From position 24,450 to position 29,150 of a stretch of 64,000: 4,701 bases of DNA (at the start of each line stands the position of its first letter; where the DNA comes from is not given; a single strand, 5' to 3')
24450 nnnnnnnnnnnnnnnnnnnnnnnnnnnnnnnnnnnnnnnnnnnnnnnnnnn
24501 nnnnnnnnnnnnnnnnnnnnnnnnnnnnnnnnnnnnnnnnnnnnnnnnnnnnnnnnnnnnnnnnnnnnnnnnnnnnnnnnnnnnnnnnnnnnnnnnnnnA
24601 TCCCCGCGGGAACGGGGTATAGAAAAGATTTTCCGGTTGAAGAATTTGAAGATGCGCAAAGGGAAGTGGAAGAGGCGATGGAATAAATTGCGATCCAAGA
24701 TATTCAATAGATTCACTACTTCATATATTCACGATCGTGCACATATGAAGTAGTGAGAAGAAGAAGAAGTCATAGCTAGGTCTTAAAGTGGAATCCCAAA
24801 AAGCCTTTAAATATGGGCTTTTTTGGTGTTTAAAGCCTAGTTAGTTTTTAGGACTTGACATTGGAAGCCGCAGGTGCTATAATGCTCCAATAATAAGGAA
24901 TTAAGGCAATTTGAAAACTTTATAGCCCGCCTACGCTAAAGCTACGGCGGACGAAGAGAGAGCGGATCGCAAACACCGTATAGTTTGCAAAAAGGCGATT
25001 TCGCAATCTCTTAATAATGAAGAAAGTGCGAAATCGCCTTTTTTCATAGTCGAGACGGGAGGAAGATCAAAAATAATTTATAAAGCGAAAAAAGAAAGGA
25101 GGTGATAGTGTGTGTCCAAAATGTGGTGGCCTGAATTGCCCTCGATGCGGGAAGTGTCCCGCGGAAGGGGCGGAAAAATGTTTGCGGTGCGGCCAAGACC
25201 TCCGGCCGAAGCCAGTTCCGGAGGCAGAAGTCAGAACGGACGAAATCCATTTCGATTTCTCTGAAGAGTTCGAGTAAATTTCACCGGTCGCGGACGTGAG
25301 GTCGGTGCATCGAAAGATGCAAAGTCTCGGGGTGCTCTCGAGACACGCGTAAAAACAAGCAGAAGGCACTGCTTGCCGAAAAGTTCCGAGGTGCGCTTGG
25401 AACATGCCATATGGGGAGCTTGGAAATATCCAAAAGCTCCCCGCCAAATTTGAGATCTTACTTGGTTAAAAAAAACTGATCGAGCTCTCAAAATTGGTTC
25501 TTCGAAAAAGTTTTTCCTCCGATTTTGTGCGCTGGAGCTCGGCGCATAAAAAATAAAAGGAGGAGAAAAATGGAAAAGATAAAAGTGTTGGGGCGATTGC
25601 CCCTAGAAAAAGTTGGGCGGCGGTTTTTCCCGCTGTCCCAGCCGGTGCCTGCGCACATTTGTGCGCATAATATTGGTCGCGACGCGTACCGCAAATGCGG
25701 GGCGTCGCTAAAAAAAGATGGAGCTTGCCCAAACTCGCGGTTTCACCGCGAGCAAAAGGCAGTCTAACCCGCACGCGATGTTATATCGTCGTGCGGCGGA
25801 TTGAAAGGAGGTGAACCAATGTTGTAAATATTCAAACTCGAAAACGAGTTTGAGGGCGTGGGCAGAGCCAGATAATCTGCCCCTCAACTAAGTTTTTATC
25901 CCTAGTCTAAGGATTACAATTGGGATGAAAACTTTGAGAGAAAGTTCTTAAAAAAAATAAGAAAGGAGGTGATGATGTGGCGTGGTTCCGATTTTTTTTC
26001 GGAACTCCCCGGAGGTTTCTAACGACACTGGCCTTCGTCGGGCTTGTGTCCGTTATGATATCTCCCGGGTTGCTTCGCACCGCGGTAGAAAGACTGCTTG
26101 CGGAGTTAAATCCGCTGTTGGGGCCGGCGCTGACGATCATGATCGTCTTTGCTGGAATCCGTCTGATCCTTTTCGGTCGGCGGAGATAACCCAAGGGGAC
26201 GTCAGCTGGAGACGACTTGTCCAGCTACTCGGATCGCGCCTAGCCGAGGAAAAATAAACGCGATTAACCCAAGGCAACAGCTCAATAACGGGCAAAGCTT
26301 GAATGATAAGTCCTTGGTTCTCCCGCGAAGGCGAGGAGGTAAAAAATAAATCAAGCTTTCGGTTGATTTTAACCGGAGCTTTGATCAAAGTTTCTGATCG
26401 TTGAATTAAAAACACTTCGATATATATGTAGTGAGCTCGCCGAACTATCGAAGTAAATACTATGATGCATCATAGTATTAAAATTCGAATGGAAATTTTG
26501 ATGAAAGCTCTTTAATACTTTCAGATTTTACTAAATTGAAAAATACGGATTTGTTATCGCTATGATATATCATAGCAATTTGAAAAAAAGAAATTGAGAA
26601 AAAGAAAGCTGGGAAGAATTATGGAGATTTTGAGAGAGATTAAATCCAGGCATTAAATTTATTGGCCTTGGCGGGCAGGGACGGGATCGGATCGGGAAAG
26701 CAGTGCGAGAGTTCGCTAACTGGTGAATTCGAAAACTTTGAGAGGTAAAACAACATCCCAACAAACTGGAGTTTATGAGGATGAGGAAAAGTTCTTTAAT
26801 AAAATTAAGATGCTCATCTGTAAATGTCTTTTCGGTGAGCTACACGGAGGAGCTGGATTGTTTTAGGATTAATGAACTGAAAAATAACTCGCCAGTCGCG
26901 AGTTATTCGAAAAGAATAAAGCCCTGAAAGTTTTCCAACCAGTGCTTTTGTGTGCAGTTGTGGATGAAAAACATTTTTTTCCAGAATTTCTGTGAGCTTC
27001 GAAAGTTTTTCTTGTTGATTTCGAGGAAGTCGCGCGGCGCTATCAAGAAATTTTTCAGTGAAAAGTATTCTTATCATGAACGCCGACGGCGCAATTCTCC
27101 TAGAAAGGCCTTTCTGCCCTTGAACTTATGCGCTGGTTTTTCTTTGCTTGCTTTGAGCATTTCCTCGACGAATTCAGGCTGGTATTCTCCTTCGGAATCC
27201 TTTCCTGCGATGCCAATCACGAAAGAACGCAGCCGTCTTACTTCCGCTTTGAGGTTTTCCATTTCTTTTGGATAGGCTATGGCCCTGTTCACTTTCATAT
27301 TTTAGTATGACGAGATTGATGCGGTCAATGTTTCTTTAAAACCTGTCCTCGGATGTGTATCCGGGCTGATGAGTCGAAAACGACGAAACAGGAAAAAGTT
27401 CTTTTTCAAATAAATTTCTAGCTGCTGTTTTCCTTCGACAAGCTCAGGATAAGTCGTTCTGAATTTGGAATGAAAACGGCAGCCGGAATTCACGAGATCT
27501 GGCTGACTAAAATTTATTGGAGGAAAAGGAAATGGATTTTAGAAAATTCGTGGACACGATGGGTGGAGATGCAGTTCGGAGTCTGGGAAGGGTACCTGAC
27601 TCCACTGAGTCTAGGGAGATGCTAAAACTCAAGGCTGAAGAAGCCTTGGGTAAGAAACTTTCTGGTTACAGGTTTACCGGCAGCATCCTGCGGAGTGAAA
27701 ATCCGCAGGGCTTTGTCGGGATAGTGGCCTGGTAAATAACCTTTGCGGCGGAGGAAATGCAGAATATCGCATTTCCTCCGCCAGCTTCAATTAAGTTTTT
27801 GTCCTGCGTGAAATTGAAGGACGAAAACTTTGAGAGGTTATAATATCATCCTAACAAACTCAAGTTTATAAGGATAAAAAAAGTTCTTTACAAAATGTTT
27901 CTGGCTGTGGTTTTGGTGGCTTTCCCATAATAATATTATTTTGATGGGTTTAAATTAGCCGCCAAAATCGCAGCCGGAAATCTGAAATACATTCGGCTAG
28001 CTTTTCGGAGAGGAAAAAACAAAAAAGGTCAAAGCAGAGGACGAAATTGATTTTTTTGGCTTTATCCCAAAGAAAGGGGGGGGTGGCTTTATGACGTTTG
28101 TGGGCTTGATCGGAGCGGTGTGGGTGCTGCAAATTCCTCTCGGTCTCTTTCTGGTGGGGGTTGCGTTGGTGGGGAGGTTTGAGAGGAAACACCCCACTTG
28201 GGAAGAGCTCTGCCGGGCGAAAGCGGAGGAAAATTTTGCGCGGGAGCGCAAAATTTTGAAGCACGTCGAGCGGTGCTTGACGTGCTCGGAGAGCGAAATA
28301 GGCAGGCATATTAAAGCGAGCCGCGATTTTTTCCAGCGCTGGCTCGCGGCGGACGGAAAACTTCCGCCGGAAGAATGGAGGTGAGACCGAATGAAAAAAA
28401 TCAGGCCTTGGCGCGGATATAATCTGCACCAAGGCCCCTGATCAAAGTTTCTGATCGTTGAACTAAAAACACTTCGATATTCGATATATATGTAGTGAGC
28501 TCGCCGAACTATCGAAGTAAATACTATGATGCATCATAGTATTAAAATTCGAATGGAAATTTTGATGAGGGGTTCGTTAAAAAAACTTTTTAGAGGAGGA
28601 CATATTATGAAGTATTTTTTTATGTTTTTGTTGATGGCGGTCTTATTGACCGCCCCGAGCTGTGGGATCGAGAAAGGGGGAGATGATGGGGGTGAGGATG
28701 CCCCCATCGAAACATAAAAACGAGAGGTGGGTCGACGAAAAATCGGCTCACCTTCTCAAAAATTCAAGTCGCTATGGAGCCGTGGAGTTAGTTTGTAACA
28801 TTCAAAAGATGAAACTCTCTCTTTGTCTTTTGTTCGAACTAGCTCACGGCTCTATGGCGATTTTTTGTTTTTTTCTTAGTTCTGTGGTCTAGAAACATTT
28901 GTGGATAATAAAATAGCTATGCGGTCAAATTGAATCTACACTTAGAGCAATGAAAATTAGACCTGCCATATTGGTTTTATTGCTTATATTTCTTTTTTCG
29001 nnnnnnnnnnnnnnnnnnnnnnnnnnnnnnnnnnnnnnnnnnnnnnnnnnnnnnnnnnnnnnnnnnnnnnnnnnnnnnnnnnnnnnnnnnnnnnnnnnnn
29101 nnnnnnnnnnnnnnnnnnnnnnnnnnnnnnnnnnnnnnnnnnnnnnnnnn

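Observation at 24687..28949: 4.2 kb low-coding accessory island immediately downstream of rpoC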

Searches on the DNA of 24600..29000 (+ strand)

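Call 20: search_rna_families(source=window, start=24600, end=29000, threshold=evalue, max_evalue=5)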
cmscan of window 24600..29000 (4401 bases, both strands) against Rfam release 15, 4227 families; matches with E-value up to 5: 17.
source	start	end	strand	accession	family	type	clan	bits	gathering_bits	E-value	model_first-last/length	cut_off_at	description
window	27340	27394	+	RF00008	Hammerhead_3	Gene; ribozyme;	CL00010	39.9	48.5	2.4e-06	1-54/54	no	Hammerhead ribozyme (type III)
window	27895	27983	+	RF03714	MIR774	Gene; miRNA;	-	30.2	80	0.0069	1-98/98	no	MIR774 microRNA precursor family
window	24712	24757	-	RF03872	MIR6426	Gene; miRNA;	-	25.7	96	0.072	1-84/84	no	MIR6426 microRNA precursor family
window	28776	28853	+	RF00811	mir-84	Gene; miRNA;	-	25.2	60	0.0088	1-75/75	no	mir-84 microRNA precursor family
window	27411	27493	-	RF04092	MIR1508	Gene; miRNA;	-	22.8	70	0.37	1-91/91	no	MIR1508 microRNA precursor family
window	24712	24757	+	RF03872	MIR6426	Gene; miRNA;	-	22.5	96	0.49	1-84/84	no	MIR6426 microRNA precursor family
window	24986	25048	+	RF02554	ppoRNA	Gene; rRNA;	-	21.1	99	2.1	1-98/98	no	mt-5S-like P. polycephalum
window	27413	27492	+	RF04067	mir-4520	Gene; miRNA;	-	20.6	90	0.37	1-70/70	no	mir-4520 microRNA precursor family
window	25759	25814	+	RF01862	TB10Cs4H2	Gene; snRNA; snoRNA; HACA-box;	-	20.6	50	1.2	1-67/67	no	Trypanosomatid snoRNA TB10Cs4H2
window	24698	24767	-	RF03849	MIR1219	Gene; miRNA;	-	19.8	79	1.9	1-82/82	no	MIR1219 microRNA precursor family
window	26454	26529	+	RF01422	snoR116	Gene; snRNA; snoRNA; CD-box;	-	19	47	4.7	1-86/86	no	small nucleolar RNA snoR116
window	27897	27981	+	RF03781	mir-4524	Gene; miRNA;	-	18.9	68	2.5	1-84/84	no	mir-4524 microRNA precursor family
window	27898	27982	+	RF04118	MIR9481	Gene; miRNA;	-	18.6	130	2.9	1-135/135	no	MIR9481 microRNA precursor family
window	24972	25058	-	RF00908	MIR529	Gene; miRNA;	-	17.2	75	3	1-131/131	no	MIR529 microRNA precursor family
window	28758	28873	+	RF04173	MIR847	Gene; miRNA;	-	17.2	184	4.2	1-164/164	no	MIR847 microRNA precursor family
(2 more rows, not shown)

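Call 21: search_rna_families(source=window, start=27200, end=27600, threshold=evalue, max_evalue=1, show_alignments=2)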
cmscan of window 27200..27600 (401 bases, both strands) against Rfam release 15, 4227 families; matches with E-value up to 1: 4.
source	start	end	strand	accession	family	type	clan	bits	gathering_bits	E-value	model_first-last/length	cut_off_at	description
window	27340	27394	+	RF00008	Hammerhead_3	Gene; ribozyme;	CL00010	39.9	48.5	2.2e-07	1-54/54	no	Hammerhead ribozyme (type III)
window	27411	27493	-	RF04092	MIR1508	Gene; miRNA;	-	22.8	70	0.033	1-91/91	no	MIR1508 microRNA precursor family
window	27413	27492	+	RF04067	mir-4520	Gene; miRNA;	-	20.6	90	0.034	1-70/70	no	mir-4520 microRNA precursor family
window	27412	27491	-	RF04067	mir-4520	Gene; miRNA;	-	17.1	90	0.35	1-70/70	no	mir-4520 microRNA precursor family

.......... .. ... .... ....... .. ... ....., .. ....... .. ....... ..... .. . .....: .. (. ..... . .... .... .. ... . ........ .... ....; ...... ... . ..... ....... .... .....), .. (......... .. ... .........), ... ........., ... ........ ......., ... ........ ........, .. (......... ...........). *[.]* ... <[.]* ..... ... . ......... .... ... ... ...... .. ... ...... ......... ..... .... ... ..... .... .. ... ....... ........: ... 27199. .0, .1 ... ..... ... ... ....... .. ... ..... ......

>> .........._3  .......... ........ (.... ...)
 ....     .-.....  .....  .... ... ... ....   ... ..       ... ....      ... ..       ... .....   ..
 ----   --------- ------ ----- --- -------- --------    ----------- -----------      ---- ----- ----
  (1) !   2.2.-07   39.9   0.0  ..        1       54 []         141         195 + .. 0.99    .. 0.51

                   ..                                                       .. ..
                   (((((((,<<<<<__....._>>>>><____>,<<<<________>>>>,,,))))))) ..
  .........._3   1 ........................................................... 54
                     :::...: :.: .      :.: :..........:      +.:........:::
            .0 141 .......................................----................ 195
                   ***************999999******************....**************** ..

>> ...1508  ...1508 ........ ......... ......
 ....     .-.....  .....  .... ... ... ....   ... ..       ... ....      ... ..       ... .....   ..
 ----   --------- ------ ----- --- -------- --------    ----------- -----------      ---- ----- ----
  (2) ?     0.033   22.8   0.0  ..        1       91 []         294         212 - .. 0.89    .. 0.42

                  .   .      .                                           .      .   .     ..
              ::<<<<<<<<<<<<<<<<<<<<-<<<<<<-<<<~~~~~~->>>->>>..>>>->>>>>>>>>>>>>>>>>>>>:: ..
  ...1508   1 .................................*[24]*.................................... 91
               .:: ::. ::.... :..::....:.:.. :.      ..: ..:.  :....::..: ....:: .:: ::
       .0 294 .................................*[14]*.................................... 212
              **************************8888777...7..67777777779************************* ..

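Call 40: search_dna_similar(query=window:24687-28949:+, collection=phages, mode=distant, max_evalue=0.001)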
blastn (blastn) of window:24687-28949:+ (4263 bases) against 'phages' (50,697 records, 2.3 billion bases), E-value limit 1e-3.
No match.

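Call 41: search_dna_similar(query=window:24687-28949:+, collection=plasmids, mode=distant, max_evalue=0.001)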
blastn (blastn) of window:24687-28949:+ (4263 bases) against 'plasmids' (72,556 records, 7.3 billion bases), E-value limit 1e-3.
No match.

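Call 75: search_rna_families(source=L042, threshold=evalue, max_evalue=1)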
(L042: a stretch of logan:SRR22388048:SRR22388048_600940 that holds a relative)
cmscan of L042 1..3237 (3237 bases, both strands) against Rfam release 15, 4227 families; matches with E-value up to 1: 6.
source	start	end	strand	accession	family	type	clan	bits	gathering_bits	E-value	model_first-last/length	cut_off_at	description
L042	650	724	+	RF03360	mir-3156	Gene; miRNA;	-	30.7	76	0.0024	1-77/77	no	mir-3156 microRNA precursor family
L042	644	729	+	RF03964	mir-H1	Gene; miRNA;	-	24.3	97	0.71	1-85/85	no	mir-H1 microRNA precursor family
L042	1149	1212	+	RF03799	mir-3202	Gene; miRNA;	-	23.6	90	0.12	1-79/79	no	mir-3202 microRNA precursor family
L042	574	645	+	RF00639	mir-515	Gene; miRNA;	CL00096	22.8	68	0.3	1-87/87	no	mir-515 microRNA precursor family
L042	1149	1212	+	RF00639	mir-515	Gene; miRNA;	CL00096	21.9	68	0.54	1-87/87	no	mir-515 microRNA precursor family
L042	652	722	+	RF03778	mir-483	Gene; miRNA;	-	21.6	60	0.98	1-75/75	no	mir-483 microRNA precursor family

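Call 94: search_rna_families(source=window, start=24687, end=26400, threshold=evalue, max_evalue=10)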
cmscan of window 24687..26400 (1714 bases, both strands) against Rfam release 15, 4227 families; matches with E-value up to 10: 18.
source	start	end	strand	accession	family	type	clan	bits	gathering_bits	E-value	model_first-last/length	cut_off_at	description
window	24712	24757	-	RF03872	MIR6426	Gene; miRNA;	-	25.7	96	0.028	1-84/84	no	MIR6426 microRNA precursor family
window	24987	25048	-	RF04352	Plastid-psbA-4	Cis-reg;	CL00153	25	56.8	0.17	1-61/61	no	Plastid-psbA-4 3UTR RNA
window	24712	24757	+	RF03872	MIR6426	Gene; miRNA;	-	22.5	96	0.19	1-84/84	no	MIR6426 microRNA precursor family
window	24986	25048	+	RF02554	ppoRNA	Gene; rRNA;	-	21.1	99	0.83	1-98/98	no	mt-5S-like P. polycephalum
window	25759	25814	+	RF01862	TB10Cs4H2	Gene; snRNA; snoRNA; HACA-box;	-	20.6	50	0.46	1-67/67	no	Trypanosomatid snoRNA TB10Cs4H2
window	24992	25040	-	RF04073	mir-727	Gene; miRNA;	-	20.1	104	0.99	1-91/91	no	mir-727 microRNA precursor family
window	24990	25041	-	RF00845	MIR158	Gene; miRNA;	-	20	67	1.1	1-100/100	no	MIR158 microRNA precursor family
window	24698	24767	-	RF03849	MIR1219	Gene; miRNA;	-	19.8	79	0.75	1-82/82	no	MIR1219 microRNA precursor family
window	24985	25047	-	RF03927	MIR538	Gene; miRNA;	-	19.3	100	0.8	1-160/160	no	MIR538 microRNA precursor family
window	26341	26396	+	RF03695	MIR6151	Gene; miRNA;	-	17.5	71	1.4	1-71/71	no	MIR6151 microRNA precursor family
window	24972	25058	-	RF00908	MIR529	Gene; miRNA;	-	17.2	75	1.2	1-131/131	no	MIR529 microRNA precursor family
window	24991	25041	-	RF03974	MIR838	Gene; miRNA;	-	17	190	4.3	1-170/170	no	MIR838 microRNA precursor family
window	24988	25042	-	RF03881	mir-59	Gene; miRNA;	-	16.9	80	4.4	1-66/66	no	mir-59 microRNA precursor family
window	24748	24831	+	RF02063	STnc350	Gene; sRNA;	-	16.9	60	6.1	1-68/68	no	Salmonella enterica sRNA STnc350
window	25431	25578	+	RF02842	RefA1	Gene; sRNA;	-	16.5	94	1.3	1-222/222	no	Enterococcus sRNA A1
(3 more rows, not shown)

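Call 95: search_rna_families(source=window, start=27390, end=28950, threshold=evalue, max_evalue=10)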
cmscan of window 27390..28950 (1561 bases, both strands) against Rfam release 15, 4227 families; matches with E-value up to 10: 25.
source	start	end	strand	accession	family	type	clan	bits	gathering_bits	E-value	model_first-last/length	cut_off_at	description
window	27895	27983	+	RF03714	MIR774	Gene; miRNA;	-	30.2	80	0.0024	1-98/98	no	MIR774 microRNA precursor family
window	28776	28853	+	RF00811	mir-84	Gene; miRNA;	-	25.2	60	0.0031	1-75/75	no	mir-84 microRNA precursor family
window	27898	27981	+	RF04205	MIR2606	Gene; miRNA;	-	23.8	139.7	1.1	15-152/165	no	MIR2606 microRNA precursor family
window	27411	27493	-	RF04092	MIR1508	Gene; miRNA;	-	22.8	70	0.13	1-91/91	no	MIR1508 microRNA precursor family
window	27893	27985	+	RF03605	MIR4221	Gene; miRNA;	-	22.7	100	0.13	1-132/132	no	MIR4221 microRNA precursor family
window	27413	27492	+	RF04067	mir-4520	Gene; miRNA;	-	20.6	90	0.13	1-70/70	no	mir-4520 microRNA precursor family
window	27874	28000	-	RF01859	Phe_leader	Cis-reg; leader;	-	19.1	55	3.7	1-125/125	no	Phenylalanine leader peptide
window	27897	27981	+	RF03781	mir-4524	Gene; miRNA;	-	18.9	68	0.87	1-84/84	no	mir-4524 microRNA precursor family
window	27898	27982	+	RF04118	MIR9481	Gene; miRNA;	-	18.6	130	1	1-135/135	no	MIR9481 microRNA precursor family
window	27886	27990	+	RF04097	MIR2630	Gene; miRNA;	-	18.3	144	0.94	1-229/229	no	MIR2630 microRNA precursor family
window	28758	28873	+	RF04173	MIR847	Gene; miRNA;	-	17.2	184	1.5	1-164/164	no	MIR847 microRNA precursor family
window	28486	28539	+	RF01173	snoU105B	Gene; snRNA; snoRNA; CD-box;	CL00075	17.2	49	2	1-80/80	no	Small nucleolar RNA U105B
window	27412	27491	-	RF04067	mir-4520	Gene; miRNA;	-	17.1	90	1.4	1-70/70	no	mir-4520 microRNA precursor family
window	28125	28263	+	RF01699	Clostridiales-1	Gene; sRNA;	-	16.8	48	1.1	1-166/166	no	Clostridiales-1 RNA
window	28649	28730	+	RF02151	MIMT1_1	Gene; lncRNA;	-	16.5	45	3.1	1-88/88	no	MER1 repeat containing imprinted transcript 1 conserved region 1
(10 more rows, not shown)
